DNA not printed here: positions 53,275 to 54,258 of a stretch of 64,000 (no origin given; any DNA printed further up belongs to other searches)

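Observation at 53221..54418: Low-GC islet with a translationally coupled 63-aa + 227-aa gene pair of no recognisable family: candidate toxin-antitoxin / defence-type module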

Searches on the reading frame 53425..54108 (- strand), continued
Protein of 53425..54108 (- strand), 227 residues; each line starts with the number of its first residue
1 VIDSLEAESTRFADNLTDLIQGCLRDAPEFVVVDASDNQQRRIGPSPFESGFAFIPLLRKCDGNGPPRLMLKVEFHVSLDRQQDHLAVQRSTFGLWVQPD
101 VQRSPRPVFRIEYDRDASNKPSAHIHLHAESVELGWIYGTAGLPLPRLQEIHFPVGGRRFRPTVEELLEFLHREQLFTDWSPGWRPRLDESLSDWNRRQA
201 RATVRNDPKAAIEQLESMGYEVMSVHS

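Call 32: search_protein_families(library=pfam, proteins=[L051:7983-8675:+, L051:7754-7999:+, L053:7763-8014:+, P0176, P0243, P0279, P0302, P0233, P0110], max_evalue=1)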
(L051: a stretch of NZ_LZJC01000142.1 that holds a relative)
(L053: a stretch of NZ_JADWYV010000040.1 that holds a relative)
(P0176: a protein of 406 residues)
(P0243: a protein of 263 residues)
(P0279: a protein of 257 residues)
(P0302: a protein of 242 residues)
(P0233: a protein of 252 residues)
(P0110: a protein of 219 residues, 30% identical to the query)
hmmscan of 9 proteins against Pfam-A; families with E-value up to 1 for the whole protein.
L051:7983-8675:+ (230 aa): 0 families

L051:7754-7999:+ (81 aa): 2 families
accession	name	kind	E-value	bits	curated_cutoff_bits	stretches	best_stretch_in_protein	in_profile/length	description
PF19121.6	DUF5805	-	0.018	15.9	28.5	1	24-51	9-36/67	Family of unknown function (DUF5805)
PF20039.4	DUF6441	-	0.073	13.2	27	1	8-73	6-70/215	Family of unknown function (DUF6441)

L053:7763-8014:+ (83 aa): 0 families

P0176 (406 aa): 1 family
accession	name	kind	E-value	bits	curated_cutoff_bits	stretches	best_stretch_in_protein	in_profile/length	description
PF17194.10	AbiEi_3_N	-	0.13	12.7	26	0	118-185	19-82/93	Transcriptional regulator, AbiEi antitoxin N-terminal domain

P0243 (263 aa): 0 families

P0279 (257 aa): 0 families

P0302 (242 aa): 0 families

P0233 (252 aa): 0 families

P0110 (219 aa): 0 families

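Call 33: search_protein_families(library=ncbifam, proteins=[L051:7983-8675:+, L051:7754-7999:+, L053:7763-8014:+, P0176, P0110], max_evalue=1)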
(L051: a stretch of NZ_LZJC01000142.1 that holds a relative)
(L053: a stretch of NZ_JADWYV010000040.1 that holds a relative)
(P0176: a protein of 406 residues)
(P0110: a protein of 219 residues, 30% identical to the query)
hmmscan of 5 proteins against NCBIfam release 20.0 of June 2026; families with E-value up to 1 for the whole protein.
L051:7983-8675:+ (230 aa): 0 families

L051:7754-7999:+ (81 aa): 1 family
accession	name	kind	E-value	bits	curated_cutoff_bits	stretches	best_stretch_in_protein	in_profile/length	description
NF003515.0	PRK05182.2-1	equivalog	0.17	11.2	406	1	27-54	254-283/314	DNA-directed RNA polymerase subunit alpha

L053:7763-8014:+ (83 aa): 1 family
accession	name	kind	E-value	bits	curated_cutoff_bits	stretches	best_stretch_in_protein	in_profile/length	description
NF041389.1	dodecin_Halo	equivalog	0.044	14.1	100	1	26-51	9-34/65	dodecin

P0176 (406 aa): 1 family
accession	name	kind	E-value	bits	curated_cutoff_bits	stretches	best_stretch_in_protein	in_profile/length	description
TIGR01624.1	LRP1_Cterm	paralog_domain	0.13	12.2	36.4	1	65-92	7-34/50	LRP1 C-terminal domain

P0110 (219 aa): 0 families

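Call 34: search_dna_similar(query=L051:7983-8672:+, collection=plasmids, mode=protein, max_evalue=0.001, max_rows=30)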
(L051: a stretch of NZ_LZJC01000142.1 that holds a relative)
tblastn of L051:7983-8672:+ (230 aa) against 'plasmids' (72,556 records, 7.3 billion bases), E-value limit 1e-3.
Records with a match: 5; places in all: 5; records where one place covers at least 80% of the query: 0.
Best place of each record, by identity: <60% 5.
By first word of the organism name: Rhodococcus 2; Curtobacterium 2; Streptomyces 1.
By predicted mobility (MOB-suite, as given by PLSDB): non-mobilizable 5.
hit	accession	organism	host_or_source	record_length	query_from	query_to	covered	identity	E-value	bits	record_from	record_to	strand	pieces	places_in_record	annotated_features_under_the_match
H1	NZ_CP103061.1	Streptomyces albus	Sigle cell,Mouldy hay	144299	111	226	50%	37.0%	4e-12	72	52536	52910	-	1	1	hypothetical protein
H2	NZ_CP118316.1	Rhodococcus sp. DK180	pure culture,crude oil-contaminated soil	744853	111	225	50%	33.1%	2e-9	64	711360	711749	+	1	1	hypothetical protein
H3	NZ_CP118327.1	Rhodococcus sp. DK17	pure culture,crude oil-contaminated soil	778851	111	225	50%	33.1%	2e-9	64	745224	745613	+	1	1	hypothetical protein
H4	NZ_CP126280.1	Curtobacterium sp. MCBD17_035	-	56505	111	226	50%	31.5%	1e-8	62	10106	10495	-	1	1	hypothetical protein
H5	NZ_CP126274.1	Curtobacterium sp. MCBD17_040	-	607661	111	226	50%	31.5%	1e-8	62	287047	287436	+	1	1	hypothetical protein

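Call 35: search_dna_similar(query=L051:7983-8672:+, collection=phages, mode=protein, max_evalue=0.001, max_rows=30)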
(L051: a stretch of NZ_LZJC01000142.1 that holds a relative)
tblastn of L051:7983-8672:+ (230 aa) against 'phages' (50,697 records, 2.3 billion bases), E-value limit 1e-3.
Records with a match: 2; places in all: 2; records where one place covers at least 80% of the query: 0.
Best place of each record, by identity: <60% 2.
By first word of the organism name: Mycobacterium 2.
By host as written in the record: Mycobacterium abscessus GD102 1; Mycobacterium abscessus GD54 1.
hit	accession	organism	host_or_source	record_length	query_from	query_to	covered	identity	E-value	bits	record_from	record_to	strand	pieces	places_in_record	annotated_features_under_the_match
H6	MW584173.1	Mycobacterium phage prophi102-2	Mycobacterium abscessus GD102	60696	107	225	52%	39.2%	2e-18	89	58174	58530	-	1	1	77: hypothetical protein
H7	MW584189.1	Mycobacterium phage prophiGD54-1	Mycobacterium abscessus GD54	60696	107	225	52%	39.2%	2e-18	89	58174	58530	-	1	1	77: hypothetical protein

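Call 36: get_annotated_region(hit=H6, flank=5000)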
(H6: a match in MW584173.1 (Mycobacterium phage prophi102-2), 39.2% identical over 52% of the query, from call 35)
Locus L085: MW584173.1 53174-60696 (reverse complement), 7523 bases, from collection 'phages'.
description: Mycobacterium phage prophi102-2, complete genome.
organism: Mycobacterium phage prophi102-2 (NCBI taxid 2813210)
taxonomy: Viruses; Duplodnaviria; Heunggongvirae; Uroviricota; Caudoviricetes
host: Mycobacterium abscessus GD102; source: -; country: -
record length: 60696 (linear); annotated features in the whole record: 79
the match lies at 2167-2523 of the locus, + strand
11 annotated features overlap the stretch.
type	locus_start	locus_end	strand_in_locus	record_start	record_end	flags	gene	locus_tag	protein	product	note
CDS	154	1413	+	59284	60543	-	79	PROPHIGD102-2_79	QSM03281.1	tyrosine integrase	-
CDS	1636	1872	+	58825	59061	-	78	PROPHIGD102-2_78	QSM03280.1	hypothetical protein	-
CDS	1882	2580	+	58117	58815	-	77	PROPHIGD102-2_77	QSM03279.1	hypothetical protein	-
CDS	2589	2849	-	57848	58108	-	76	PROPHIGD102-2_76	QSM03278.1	hypothetical protein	-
CDS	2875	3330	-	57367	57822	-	75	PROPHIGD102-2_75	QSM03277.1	holin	-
CDS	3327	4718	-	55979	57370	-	74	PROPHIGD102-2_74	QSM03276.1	lysin A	-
CDS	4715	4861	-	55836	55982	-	73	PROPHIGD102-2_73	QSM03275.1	hypothetical protein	-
CDS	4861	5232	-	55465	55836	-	72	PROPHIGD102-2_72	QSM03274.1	hypothetical protein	-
CDS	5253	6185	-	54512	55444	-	71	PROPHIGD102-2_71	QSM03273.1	minor tail protein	-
CDS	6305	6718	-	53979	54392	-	70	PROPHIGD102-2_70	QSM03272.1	hypothetical protein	-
CDS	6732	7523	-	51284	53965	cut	69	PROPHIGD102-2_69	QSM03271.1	minor tail protein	-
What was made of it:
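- On Prophage polymorphic toxin-immunity (WXG-100/T7SS) cassette: The gene order is small then large (call 36).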

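Call 37: get_annotated_region(hit=H1, flank=6000)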
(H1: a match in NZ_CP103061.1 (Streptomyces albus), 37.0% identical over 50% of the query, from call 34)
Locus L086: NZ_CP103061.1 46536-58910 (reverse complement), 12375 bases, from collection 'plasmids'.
description: Streptomyces albus strain DSM 40763 plasmid unnamed, complete sequence
organism: Streptomyces albus (NCBI taxid 1888)
taxonomy: Bacteria; Actinomycetota; Actinomycetes; Kitasatosporales; Streptomycetaceae; Streptomyces; Streptomyces albus
host: -; source: Sigle cell,Mouldy hay; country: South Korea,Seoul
typing (MOB-suite, as given by PLSDB): non-mobilizable; replicon rep_cluster_1910
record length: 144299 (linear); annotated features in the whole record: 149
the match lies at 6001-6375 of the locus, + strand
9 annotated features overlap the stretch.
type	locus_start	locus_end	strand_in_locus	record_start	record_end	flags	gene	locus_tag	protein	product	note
CDS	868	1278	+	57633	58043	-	-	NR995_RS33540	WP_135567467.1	methyltransferase domain-containing protein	-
CDS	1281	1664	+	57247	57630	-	-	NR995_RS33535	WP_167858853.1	hypothetical protein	-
CDS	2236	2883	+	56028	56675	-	-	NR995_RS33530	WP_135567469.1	hypothetical protein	-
CDS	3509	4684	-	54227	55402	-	-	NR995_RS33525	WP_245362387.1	transcriptional regulator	-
CDS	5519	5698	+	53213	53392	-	-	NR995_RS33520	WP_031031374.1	hypothetical protein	-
CDS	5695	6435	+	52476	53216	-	-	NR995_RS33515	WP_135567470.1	hypothetical protein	-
CDS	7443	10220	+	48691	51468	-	cas3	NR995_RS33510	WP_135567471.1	CRISPR-associated helicase Cas3'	GO:0043571 - maintenance of CRISPR repeat elements [Evidence IEA]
CDS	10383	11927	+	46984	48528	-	casA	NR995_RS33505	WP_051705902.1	type I-E CRISPR-associated protein Cse1/CasA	GO:0043571 - maintenance of CRISPR repeat elements [Evidence IEA]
CDS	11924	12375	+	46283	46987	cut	casB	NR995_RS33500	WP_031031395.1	type I-E CRISPR-associated protein Cse2/CasB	GO:0043571 - maintenance of CRISPR repeat elements [Evidence IEA]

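Call 47: search_protein_families(library=phrogs, proteins=[L085:1882-2577:+, L085:1636-1869:+, L086:5695-6432:+, L086:5519-5695:+, L051:7983-8672:+, L051:7754-7996:+], max_evalue=1)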
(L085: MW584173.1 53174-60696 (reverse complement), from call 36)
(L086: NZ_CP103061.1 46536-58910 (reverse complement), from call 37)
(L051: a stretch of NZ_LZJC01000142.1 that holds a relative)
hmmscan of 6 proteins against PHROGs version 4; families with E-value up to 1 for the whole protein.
L085:1882-2577:+ (232 aa): 1 family
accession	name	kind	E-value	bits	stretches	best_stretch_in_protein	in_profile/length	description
phrog_38352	-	unknown function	0.15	12.8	1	61-90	2-31/60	-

L085:1636-1869:+ (78 aa): 2 families
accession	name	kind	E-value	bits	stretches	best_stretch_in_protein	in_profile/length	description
phrog_23127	-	unknown function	0.032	15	1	11-25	1-15/35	-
phrog_3395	-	moron, auxiliary metabolic gene and host takeover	0.085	13.6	1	19-59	75-115/126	membrane protein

L086:5695-6432:+ (246 aa): 0 families

L086:5519-5695:+ (59 aa): 1 family
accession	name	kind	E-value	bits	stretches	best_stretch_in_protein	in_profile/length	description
phrog_32810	-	unknown function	0.56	11.4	1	4-23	26-45/59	-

L051:7983-8672:+ (230 aa): 0 families

L051:7754-7996:+ (81 aa): 1 family
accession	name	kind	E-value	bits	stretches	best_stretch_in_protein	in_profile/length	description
phrog_26794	-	unknown function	4.9e-08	34.4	1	22-74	7-59/72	-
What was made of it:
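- Tried and rejected: The one real hit is phrog_26794 (unknown function) for the Mycobacterium small protein (call 47).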

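Call 48: search_protein_families(library=pfam, proteins=[L085:1882-2577:+, L085:1636-1869:+, L086:5695-6432:+, L086:5519-5695:+, L072:2857-3090:+, L067:2700-2978:+], max_evalue=5)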
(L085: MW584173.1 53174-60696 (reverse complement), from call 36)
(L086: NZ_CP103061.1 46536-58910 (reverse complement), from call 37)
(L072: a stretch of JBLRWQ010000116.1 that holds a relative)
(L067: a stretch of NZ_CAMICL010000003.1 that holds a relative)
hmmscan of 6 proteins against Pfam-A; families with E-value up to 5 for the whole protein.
L085:1882-2577:+ (232 aa): 0 families

L085:1636-1869:+ (78 aa): 1 family
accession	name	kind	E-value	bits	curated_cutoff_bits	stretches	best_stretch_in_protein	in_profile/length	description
PF03826.22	OAR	-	0.35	11.2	20.1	1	42-51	6-15/19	OAR motif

L086:5695-6432:+ (246 aa): 0 families

L086:5519-5695:+ (59 aa): 1 family
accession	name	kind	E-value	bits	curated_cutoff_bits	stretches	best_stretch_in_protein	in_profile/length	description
PF24821.1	DUF7711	-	0.63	10.1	27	1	9-38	136-165/197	Domain of unknown function (DUF7711)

L072:2857-3090:+ (78 aa): 0 families

L067:2700-2978:+ (93 aa): 2 families
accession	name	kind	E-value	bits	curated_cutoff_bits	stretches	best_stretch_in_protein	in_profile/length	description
PF12833.13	HTH_18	-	0.033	14.9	33.6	1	30-73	16-57/80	Helix-turn-helix domain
PF05138.18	PaaA_PaaC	-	0.071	12.7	28.5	1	24-86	192-254/263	Phenylacetic acid catabolic protein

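Call 52: find_encoding_contigs(protein=P0065, flank=7000, max_places=2)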
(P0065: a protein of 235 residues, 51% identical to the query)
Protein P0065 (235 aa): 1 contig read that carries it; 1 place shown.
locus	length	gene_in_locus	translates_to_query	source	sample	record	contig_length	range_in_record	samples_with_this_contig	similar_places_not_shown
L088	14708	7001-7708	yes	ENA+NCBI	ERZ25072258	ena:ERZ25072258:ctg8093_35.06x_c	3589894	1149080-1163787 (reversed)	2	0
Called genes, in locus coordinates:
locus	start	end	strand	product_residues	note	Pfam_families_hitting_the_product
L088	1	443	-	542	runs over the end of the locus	PF00496:SBP_bac_5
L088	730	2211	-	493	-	PF00171:Aldedh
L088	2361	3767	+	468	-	PF07690:MFS_1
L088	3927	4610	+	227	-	PF00392:GntR, PF13412:HTH_24 (faint), PF07729:FCD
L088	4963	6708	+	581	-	PF02878:PGM_PMM_I, PF02879:PGM_PMM_II, PF02880:PGM_PMM_III, PF00408:PGM_PMM_IV (weak)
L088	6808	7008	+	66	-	-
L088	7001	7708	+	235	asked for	-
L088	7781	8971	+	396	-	PF02746:MR_MLE_N, PF13378:MR_MLE_C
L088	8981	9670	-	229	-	PF13489:Methyltransf_23 (faint), PF13649:Methyltransf_25, PF13847:Methyltransf_31 (weak), PF08241:Methyltransf_11, PF08242:Methyltransf_12 (weak)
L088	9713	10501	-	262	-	PF00378:ECH_1, PF16113:ECH_2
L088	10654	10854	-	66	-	-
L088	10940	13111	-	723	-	PF00724:Oxidored_FMN, PF07992:Pyr_redox_2, PF12831:FAD_oxidored, PF13450:NAD_binding_8, PF22620:OYE-like_second_a-b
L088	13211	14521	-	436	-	PF22039:HUTI_composite_bact (weak), PF01979:Amidohydro_1, PF07969:Amidohydro_3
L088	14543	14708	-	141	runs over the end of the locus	PF01042:Ribonuc_L-PSP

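Call 53: find_encoding_contigs(protein=P0026, flank=7000, max_places=2)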
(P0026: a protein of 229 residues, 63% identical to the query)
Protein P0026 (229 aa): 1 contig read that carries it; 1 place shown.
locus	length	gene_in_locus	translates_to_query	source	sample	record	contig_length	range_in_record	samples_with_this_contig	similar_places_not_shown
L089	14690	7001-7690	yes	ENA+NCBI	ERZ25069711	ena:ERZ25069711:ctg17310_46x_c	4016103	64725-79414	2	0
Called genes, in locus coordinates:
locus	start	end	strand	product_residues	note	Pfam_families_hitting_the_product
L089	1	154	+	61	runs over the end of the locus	PF00327:Ribosomal_L30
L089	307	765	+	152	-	PF00828:Ribosomal_L27A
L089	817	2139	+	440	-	PF00344:SecY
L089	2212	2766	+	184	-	PF00406:ADK, PF13207:AAA_17, PF13238:AAA_18, PF13671:AAA_33 (weak)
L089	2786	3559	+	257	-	PF00557:Peptidase_M24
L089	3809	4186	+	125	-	PF00416:Ribosomal_S13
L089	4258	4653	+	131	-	PF00411:Ribosomal_S11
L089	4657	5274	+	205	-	PF00163:Ribosomal_S4, PF01479:S4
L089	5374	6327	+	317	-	PF01193:RNA_pol_L, PF01000:RNA_pol_A_bac, PF03118:RNA_pol_A_CTD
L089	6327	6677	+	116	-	PF01196:Ribosomal_L17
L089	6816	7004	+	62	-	-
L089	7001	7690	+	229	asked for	-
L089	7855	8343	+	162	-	-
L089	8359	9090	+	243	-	PF01416:PseudoU_synth_1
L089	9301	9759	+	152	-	PF00572:Ribosomal_L13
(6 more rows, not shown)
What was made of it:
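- One homologous pair lies between rplQ and truA inside the ribosomal protein / rpoA cluster (call 53).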

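Call 54: find_encoding_contigs(protein=P0001, flank=10000, max_places=4)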
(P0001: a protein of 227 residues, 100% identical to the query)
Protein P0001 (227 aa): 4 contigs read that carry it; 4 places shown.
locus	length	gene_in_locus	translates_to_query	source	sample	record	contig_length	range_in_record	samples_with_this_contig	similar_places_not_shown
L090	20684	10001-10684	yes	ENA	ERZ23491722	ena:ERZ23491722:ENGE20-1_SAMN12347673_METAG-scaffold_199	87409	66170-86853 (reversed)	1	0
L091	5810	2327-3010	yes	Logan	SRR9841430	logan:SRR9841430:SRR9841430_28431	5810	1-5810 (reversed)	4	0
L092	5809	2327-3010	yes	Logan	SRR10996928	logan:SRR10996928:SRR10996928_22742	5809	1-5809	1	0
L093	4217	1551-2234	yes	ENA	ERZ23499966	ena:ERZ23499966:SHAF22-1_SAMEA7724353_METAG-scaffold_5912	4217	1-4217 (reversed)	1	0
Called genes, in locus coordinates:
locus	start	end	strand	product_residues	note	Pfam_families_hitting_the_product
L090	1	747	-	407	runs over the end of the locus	PF02608:Bmp (weak)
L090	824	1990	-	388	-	PF00355:Rieske, PF00848:Ring_hydroxyl_A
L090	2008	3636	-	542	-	PF00501:AMP-binding, PF13193:AMP-binding_C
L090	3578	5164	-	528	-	PF02538:Hydantoinase_B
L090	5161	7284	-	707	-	PF05378:Hydant_A_N, PF01968:Hydantoinase_A, PF19278:Hydant_A_C (faint)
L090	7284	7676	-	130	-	PF07883:Cupin_2 (faint)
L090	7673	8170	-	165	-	PF00903:Glyoxalase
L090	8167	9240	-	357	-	PF00355:Rieske, PF19298:KshA_C, PF19112:VanA_C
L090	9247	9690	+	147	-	PF07366:SnoaL, PF12680:SnoaL_2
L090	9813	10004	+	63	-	-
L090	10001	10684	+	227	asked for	-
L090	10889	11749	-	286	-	PF05721:PhyH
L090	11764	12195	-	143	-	-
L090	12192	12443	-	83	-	-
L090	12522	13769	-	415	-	PF00067:p450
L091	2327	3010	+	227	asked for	-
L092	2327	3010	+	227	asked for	-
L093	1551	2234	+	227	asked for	-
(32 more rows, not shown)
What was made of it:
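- Checked: Independent gene calls on identical public contigs give the same 63 + 227 aa pair (call 54).
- Many loci lie among metabolic genes, including this window (PhyH, SnoaL, Rieske, P450; calls 52, 54).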
